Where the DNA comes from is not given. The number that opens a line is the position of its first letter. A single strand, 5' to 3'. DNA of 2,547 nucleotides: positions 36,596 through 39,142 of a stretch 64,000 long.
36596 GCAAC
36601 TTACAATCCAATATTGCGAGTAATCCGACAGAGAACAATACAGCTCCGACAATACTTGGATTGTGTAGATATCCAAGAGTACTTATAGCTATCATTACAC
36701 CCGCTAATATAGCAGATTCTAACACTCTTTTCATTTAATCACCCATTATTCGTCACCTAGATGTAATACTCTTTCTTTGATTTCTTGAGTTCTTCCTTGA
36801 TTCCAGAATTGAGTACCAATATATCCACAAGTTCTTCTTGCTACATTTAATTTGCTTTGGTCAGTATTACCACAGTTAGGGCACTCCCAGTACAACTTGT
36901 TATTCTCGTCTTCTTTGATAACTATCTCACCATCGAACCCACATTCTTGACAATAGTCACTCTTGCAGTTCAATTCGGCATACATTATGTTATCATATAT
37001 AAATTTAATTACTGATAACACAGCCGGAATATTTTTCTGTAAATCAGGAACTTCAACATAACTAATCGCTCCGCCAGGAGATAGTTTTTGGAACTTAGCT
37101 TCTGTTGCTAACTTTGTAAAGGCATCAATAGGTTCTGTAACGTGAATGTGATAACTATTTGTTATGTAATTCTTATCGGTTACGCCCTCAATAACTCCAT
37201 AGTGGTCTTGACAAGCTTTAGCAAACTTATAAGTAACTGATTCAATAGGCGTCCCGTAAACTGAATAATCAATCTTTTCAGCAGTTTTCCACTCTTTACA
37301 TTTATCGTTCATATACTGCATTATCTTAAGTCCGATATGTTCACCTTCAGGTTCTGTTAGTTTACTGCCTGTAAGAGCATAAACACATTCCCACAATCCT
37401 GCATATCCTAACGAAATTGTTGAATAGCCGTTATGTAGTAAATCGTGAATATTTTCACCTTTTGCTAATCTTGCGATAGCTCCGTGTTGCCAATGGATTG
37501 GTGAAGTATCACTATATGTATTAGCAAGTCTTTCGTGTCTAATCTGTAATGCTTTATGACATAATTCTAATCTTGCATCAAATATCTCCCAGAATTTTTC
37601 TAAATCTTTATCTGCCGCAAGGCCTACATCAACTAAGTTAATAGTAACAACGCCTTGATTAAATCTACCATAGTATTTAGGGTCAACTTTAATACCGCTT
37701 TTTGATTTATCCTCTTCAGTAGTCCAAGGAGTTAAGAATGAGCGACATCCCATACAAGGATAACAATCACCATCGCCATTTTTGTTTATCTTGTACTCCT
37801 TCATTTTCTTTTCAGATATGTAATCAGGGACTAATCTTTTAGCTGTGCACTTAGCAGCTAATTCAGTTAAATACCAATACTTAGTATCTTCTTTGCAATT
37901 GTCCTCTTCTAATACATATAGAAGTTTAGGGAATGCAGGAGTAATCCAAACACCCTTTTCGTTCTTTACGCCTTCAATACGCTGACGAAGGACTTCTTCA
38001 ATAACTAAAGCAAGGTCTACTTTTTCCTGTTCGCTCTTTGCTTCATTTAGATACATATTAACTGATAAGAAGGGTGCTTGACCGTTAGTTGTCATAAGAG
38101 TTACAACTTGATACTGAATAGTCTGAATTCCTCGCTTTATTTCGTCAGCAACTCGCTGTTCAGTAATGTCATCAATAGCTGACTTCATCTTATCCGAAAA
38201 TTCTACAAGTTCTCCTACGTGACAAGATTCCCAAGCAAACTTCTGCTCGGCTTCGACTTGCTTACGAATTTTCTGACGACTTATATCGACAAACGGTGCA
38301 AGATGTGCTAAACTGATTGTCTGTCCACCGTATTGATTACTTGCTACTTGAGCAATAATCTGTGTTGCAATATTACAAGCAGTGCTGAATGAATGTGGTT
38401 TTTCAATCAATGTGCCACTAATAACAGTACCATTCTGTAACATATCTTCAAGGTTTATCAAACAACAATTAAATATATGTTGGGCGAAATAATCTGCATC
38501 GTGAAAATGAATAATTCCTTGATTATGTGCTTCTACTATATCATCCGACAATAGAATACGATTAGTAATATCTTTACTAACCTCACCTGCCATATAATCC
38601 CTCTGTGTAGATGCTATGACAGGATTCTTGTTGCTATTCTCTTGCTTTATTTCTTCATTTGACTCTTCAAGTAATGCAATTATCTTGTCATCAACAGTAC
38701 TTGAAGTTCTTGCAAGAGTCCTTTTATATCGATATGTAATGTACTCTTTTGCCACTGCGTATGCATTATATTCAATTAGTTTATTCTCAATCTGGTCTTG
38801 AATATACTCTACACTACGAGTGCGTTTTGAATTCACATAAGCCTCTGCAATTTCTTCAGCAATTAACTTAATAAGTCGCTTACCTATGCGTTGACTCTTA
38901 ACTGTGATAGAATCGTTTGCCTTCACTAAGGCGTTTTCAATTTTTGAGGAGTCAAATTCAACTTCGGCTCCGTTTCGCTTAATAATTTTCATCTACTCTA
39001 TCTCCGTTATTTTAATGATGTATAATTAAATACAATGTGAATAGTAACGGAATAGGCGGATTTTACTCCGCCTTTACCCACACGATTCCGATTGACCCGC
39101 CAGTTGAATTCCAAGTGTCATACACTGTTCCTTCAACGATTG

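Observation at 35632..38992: FNT-like formate channel inserted between nrdD and nrdG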

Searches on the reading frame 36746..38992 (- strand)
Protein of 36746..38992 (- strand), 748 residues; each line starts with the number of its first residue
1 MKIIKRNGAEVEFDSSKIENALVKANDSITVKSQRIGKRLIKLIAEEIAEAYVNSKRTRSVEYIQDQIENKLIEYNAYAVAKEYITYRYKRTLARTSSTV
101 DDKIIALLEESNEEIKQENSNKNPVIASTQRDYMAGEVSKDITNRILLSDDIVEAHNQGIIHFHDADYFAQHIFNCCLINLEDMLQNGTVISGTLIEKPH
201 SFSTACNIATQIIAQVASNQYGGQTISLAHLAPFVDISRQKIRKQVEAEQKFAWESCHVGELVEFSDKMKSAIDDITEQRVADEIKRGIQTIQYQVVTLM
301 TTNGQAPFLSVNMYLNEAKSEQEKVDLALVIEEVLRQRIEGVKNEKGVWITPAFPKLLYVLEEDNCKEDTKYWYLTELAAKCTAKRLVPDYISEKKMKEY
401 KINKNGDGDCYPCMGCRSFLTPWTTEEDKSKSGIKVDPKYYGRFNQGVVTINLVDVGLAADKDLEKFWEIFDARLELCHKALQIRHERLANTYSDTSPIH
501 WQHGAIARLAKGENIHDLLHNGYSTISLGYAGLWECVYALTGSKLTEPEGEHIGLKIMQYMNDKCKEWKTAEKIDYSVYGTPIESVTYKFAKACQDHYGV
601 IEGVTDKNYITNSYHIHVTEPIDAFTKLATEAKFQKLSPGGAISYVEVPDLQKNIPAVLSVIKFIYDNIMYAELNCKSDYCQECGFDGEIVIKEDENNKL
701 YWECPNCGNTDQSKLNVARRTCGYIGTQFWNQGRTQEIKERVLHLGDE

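Call 3: search_protein_families(library=pfam, proteins=[window:36746-38992:-], max_evalue=1)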
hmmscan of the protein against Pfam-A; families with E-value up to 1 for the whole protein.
window:36746-38992:- (748 aa): 7 families
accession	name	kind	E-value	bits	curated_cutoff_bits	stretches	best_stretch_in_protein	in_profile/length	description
PF13597.11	NRDD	-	6.7e-188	626.3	26.2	1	118-744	1-562/562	Anaerobic ribonucleoside-triphosphate reductase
PF03477.21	ATP-cone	-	1.1e-15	58.4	25.8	1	1-92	1-87/88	ATP cone domain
PF01228.26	Gly_radical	-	2.7e-14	54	22.2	1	620-726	3-103/106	Glycine radical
PF01025.24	GrpE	-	0.028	14.6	25.8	1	238-304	44-109/165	GrpE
PF07282.18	Cas12f1-like_TNB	-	0.059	14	26.3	1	678-718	28-57/60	Cas12f1-like, TNB domain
PF10497.14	zf-4CXXC_R1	-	0.32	11.6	22.7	0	675-724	27-77/99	Zinc-finger domain of monoamine-oxidase A repressor R1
PF11802.13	CENP-K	-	0.33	10.9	27.2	1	213-305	80-173/263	Centromere-associated protein K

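Call 34: search_solved_structures(query=window:36746-38992:-, max_evalue=0.00001, show_alignments=3)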
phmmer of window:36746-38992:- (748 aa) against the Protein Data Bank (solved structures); distinct sequences matched with E-value up to 0.00001: 6.
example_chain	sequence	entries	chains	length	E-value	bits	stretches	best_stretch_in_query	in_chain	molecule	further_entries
9d3x_A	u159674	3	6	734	1.2e-120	407.4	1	1-746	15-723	Anaerobic ribonucleoside-triphosphate reductase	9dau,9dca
1h78_A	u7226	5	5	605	2.2e-101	343.8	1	99-744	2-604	ANAEROBIC RIBONUCLEOTIDE-TRIPHOSPHATE REDUCTASE LARGE CHAIN | ANAEROBIC RIBONUCLEOTIDE-TRIPHOSPHATE REDUCTASE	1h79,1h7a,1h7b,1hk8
8p23_A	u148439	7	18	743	3.5e-64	220.8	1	3-748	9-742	Anaerobic ribonucleoside-triphosphate reductase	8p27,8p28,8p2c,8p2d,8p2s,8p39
5olk_A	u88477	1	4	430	1.3e-06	30.5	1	2-104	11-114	Ribonucleoside-diphosphate reductase, beta subunit 1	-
4coi_A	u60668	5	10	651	1.6e-06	30.2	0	444-684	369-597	ANAEROBIC RIBONUCLEOSIDE-TRIPHOSPHATE REDUCTASE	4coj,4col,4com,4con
4u3e_A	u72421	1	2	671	1.8e-06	30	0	444-684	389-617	Ribonucleoside triphosphate reductase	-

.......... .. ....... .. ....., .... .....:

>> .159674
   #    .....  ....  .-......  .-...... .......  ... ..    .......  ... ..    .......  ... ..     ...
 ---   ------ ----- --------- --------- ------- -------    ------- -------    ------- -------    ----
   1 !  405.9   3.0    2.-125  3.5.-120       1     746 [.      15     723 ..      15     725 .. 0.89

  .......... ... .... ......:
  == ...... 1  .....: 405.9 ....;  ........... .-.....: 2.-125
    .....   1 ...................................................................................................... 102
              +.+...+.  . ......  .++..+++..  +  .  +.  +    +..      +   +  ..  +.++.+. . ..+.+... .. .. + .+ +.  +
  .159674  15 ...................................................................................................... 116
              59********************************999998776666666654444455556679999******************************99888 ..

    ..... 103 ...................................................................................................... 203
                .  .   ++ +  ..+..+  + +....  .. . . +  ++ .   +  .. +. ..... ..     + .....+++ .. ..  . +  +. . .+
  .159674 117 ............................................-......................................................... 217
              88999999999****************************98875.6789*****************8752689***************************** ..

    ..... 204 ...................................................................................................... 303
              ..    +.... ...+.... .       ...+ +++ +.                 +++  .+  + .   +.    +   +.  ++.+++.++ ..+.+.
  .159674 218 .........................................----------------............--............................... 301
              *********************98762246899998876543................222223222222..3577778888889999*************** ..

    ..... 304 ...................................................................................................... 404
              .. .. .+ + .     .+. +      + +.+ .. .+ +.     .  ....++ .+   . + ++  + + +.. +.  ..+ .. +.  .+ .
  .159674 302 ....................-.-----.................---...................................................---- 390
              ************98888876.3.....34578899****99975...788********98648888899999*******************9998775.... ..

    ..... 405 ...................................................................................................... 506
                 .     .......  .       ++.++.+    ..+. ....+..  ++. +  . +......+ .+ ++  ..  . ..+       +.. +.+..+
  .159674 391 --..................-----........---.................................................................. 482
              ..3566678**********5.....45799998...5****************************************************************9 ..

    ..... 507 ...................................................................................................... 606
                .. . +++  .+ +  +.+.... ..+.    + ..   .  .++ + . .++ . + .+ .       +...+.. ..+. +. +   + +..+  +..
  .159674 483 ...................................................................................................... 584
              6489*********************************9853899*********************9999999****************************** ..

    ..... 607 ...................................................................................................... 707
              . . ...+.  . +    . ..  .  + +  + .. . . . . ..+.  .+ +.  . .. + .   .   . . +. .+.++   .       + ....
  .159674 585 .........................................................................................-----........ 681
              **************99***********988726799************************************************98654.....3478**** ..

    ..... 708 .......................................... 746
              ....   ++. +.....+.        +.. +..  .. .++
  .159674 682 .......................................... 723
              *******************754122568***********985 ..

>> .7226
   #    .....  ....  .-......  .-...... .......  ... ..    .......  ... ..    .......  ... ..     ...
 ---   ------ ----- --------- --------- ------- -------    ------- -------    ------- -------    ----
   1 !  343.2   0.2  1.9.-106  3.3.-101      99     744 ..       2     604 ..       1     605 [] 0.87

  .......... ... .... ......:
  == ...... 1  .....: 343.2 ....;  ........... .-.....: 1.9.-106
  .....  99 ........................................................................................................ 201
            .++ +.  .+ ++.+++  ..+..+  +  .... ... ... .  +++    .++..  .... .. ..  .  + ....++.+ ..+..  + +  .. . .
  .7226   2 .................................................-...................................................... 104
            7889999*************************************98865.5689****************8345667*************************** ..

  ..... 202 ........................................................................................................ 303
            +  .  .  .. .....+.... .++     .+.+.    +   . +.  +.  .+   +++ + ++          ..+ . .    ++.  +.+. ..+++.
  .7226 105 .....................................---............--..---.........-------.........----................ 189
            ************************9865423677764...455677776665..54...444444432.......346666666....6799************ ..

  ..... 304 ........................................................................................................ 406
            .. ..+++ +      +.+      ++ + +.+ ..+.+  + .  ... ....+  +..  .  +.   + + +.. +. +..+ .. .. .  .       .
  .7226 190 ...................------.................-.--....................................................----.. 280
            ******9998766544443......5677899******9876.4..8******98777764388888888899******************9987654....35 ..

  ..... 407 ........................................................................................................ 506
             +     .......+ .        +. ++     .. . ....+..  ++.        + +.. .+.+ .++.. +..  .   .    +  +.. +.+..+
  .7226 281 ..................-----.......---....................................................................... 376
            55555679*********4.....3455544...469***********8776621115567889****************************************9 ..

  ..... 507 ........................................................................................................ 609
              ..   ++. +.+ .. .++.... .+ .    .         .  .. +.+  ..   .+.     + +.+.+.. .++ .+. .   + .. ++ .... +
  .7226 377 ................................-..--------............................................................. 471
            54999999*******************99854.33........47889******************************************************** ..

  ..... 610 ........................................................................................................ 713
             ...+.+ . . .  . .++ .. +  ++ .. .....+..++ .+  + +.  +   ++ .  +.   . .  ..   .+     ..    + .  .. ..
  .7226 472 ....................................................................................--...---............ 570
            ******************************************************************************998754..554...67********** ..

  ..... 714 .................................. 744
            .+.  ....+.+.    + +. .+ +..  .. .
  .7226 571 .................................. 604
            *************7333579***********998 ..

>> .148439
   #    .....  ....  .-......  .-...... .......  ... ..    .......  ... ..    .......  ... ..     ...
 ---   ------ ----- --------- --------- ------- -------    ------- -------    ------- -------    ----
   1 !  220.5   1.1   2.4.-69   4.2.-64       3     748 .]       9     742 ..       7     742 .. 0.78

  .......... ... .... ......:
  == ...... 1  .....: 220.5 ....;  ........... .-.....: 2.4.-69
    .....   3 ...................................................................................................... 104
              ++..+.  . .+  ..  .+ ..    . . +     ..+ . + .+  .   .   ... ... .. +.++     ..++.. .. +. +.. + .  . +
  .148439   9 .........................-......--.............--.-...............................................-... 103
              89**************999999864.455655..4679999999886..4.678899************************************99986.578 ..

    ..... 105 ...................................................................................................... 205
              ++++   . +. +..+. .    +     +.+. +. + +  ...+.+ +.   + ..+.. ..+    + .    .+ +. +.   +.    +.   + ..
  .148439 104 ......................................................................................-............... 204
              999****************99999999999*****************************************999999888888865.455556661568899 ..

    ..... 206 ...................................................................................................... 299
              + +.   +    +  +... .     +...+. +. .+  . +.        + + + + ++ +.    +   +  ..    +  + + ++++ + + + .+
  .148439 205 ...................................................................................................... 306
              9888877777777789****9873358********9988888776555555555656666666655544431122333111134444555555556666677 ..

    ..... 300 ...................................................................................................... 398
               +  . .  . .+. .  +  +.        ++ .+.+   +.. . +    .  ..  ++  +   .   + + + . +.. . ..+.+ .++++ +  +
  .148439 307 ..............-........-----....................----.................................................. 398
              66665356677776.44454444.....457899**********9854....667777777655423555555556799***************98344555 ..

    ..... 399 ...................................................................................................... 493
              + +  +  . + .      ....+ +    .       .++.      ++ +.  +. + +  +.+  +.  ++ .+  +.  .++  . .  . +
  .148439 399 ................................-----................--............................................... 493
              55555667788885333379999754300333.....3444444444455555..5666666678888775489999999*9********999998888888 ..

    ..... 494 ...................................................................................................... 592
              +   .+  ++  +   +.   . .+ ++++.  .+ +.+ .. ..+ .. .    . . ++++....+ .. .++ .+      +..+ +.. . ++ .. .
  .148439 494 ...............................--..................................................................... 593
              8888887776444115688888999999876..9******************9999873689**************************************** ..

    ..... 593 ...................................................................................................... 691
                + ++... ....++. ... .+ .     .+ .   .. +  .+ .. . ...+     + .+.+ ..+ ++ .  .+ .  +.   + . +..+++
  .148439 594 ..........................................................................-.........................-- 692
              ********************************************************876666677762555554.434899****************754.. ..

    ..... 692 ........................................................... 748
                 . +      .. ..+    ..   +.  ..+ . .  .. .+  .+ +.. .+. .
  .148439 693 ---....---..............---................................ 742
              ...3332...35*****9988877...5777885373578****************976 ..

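Call 58: search_dna_similar(query=window:36746-38992:-, collection=phages, mode=protein, max_evalue=1e-50, max_rows=25)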
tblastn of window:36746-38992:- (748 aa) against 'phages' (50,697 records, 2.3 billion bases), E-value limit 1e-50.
Records with a match: 2604; places in all: 2608; records where one place covers at least 80% of the query: 2418.
Best place of each record, by identity: 60-80% 15; <60% 2589.
By first word of the organism name: Escherichia 1005; Klebsiella 345; Salmonella 342; Vibrio 216; Shigella 110; Aeromonas 105; Enterobacteria 58; Enterobacter 48; Citrobacter 40; Enterococcus 37; and 39 more.
By host as written in the record: Escherichia coli 378; - 357; Klebsiella pneumoniae 109; Escherichia coli O157:H7 53; Escherichia coli K-12 MG1655 50; Escherichia coli K-12 49; Salmonella enterica subsp. enterica serovar Enteritidis PT1 39; Vibrio harveyi BAA-1116 36; and 560 more.
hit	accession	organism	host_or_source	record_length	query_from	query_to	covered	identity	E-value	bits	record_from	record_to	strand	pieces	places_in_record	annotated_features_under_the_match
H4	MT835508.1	Bacteriophage sp.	human fecal samples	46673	1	745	100%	68.4%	0e+0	1056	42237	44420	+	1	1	record has no annotation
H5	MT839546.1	Bacteriophage sp.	human fecal samples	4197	1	745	100%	65.2%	0e+0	1018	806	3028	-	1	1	record has no annotation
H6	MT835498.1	Bacteriophage sp.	human fecal samples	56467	1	745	100%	65.1%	0e+0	998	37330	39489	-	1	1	record has no annotation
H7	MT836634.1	Bacteriophage sp.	human fecal samples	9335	1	745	100%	65.1%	0e+0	1005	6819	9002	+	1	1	record has no annotation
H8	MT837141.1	Bacteriophage sp.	human fecal samples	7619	1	745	100%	64.3%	0e+0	997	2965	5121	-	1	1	record has no annotation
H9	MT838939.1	Bacteriophage sp.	human fecal samples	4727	1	745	100%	64.2%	0e+0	990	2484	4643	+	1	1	record has no annotation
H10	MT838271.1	Bacteriophage sp.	human fecal samples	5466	1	745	100%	63.9%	0e+0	971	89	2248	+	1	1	record has no annotation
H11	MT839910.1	Bacteriophage sp.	human fecal samples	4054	1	745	100%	63.9%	0e+0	976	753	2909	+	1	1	record has no annotation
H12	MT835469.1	Bacteriophage sp.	human fecal samples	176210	1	747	100%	62.7%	0e+0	949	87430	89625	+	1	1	record has no annotation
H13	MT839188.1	Bacteriophage sp.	human fecal samples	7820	1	745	94%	64.0%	7e-163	928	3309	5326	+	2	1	record has no annotation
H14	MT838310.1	Bacteriophage sp.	human fecal samples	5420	1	648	87%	65.4%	0e+0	862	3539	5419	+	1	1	record has no annotation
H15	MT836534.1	Bacteriophage sp.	human fecal samples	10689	1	745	100%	56.8%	0e+0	845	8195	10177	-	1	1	record has no annotation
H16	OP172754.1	Enterocloster phage CB457P2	Enterocloster bolteae DA457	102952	2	747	100%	53.2%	0e+0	757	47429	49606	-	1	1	nrdD: anaerobic ribonucleoside-triphosphate reductase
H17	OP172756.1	Enterocloster phage CB473P2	Enterocloster bolteae DA473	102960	2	747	100%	53.2%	0e+0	757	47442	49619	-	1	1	nrdD: anaerobic ribonucleoside-triphosphate reductase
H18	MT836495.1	Bacteriophage sp.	human fecal samples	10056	175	746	76%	69.3%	0e+0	833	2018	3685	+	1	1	record has no annotation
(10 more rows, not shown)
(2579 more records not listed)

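Call 61: get_annotated_region(hit=H16, flank=3000)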
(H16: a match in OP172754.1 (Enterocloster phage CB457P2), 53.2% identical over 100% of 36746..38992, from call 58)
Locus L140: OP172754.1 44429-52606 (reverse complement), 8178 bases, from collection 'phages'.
description: Enterocloster phage CB457P2, complete genome.
organism: Enterocloster phage CB457P2 (NCBI taxid 2968632)
taxonomy: Viruses; Duplodnaviria; Heunggongvirae; Uroviricota; Caudoviricetes
host: Enterocloster bolteae DA457; source: municipal sewage; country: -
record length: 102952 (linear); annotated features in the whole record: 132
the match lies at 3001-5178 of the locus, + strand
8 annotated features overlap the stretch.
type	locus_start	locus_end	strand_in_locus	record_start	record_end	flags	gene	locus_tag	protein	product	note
CDS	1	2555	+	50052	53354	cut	-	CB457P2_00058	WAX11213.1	hypothetical protein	-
CDS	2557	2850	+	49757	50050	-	-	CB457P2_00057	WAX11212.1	hypothetical protein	-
CDS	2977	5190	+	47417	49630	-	nrdD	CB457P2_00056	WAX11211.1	anaerobic ribonucleoside-triphosphate reductase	-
CDS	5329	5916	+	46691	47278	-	-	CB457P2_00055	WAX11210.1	hypothetical protein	-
CDS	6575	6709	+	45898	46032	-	-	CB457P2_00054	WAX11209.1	hypothetical protein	-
CDS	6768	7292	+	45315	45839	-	-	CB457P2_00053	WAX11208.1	hypothetical protein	-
CDS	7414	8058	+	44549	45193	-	dut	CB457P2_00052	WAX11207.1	deoxyuridine 5'-triphosphate nucleotidohydrolase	-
CDS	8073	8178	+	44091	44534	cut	-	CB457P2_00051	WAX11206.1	hypothetical protein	-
